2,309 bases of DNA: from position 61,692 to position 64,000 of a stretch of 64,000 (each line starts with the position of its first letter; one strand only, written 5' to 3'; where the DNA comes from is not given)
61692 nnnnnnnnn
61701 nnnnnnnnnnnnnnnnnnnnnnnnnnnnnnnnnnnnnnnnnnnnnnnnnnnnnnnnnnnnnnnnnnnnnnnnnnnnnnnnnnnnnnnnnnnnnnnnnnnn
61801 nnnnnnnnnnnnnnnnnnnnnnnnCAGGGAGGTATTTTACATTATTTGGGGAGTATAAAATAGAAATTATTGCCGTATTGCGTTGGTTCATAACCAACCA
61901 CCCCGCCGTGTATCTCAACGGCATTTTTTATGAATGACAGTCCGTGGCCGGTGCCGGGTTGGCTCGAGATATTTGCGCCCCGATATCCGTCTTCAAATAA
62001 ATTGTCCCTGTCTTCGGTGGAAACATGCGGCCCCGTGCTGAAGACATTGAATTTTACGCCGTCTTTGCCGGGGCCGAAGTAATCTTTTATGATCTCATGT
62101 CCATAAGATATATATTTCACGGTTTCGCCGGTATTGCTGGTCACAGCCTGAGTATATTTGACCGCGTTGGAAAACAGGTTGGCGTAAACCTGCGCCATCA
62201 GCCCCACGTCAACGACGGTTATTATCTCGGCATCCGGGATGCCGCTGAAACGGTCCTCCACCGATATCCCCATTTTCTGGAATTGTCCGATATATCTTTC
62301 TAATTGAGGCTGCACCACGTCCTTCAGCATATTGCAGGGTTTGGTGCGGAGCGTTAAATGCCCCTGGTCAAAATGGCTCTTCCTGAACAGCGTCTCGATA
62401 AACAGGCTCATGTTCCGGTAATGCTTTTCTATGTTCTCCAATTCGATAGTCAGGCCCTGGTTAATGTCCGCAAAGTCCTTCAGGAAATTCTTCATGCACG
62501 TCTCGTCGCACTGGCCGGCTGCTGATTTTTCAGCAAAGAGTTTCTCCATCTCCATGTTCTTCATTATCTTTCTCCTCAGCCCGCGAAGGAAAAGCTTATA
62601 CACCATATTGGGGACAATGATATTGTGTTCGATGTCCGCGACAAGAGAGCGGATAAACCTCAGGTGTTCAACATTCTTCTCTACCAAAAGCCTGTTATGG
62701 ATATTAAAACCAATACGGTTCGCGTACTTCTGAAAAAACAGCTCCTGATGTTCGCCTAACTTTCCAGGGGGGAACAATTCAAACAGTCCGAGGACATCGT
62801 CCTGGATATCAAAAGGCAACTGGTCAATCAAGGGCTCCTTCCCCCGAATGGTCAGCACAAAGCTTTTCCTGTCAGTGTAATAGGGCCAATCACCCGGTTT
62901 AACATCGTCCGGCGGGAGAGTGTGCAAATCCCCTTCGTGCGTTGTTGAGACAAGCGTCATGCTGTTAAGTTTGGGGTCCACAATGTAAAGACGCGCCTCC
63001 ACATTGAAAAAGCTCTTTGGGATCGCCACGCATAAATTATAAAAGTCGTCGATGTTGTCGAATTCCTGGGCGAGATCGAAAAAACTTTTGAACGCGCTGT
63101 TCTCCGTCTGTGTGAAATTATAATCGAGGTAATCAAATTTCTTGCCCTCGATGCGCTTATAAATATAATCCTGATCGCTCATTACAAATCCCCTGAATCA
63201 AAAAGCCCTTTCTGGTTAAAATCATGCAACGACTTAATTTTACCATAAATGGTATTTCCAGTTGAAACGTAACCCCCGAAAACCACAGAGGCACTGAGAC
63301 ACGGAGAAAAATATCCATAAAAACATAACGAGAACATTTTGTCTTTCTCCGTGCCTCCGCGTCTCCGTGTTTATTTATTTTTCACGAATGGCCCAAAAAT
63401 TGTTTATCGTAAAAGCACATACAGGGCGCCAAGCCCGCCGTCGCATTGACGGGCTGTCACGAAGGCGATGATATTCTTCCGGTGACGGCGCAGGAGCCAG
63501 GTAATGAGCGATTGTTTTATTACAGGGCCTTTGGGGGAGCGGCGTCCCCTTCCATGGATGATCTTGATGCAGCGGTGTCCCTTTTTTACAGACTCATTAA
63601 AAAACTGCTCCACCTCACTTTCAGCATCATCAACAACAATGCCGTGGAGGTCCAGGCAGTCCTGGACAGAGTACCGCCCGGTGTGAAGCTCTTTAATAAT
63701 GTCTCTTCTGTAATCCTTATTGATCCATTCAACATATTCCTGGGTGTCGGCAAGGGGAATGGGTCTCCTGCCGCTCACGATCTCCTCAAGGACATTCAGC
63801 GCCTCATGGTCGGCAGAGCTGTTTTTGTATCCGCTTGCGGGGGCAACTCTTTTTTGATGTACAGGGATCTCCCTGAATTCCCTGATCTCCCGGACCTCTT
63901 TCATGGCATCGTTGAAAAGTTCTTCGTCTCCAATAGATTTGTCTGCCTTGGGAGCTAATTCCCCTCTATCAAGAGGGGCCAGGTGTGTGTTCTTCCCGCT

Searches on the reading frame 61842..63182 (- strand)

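Call 47: search_protein_families(library=pfam, proteins=[window:61842-63182:-], max_evalue=0.001)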
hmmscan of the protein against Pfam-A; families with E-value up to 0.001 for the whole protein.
window:61842-63182:- (446 aa): 1 family
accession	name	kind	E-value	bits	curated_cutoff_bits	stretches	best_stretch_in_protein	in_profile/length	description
PF02518.31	HATPase_c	-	8.3e-13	49.2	26.4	1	328-445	5-108/111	Histidine kinase-, DNA gyrase B-, and HSP90-like ATPase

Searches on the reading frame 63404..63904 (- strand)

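Call 47: search_protein_families(library=pfam, proteins=[window:63404-63904:-], max_evalue=0.001)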
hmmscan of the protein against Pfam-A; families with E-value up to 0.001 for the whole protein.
window:63404-63904:- (166 aa): 1 family
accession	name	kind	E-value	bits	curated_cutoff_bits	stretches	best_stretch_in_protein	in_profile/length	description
PF01713.27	Smr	-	6.8e-21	74.7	25.7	1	84-166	1-77/77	Smr domain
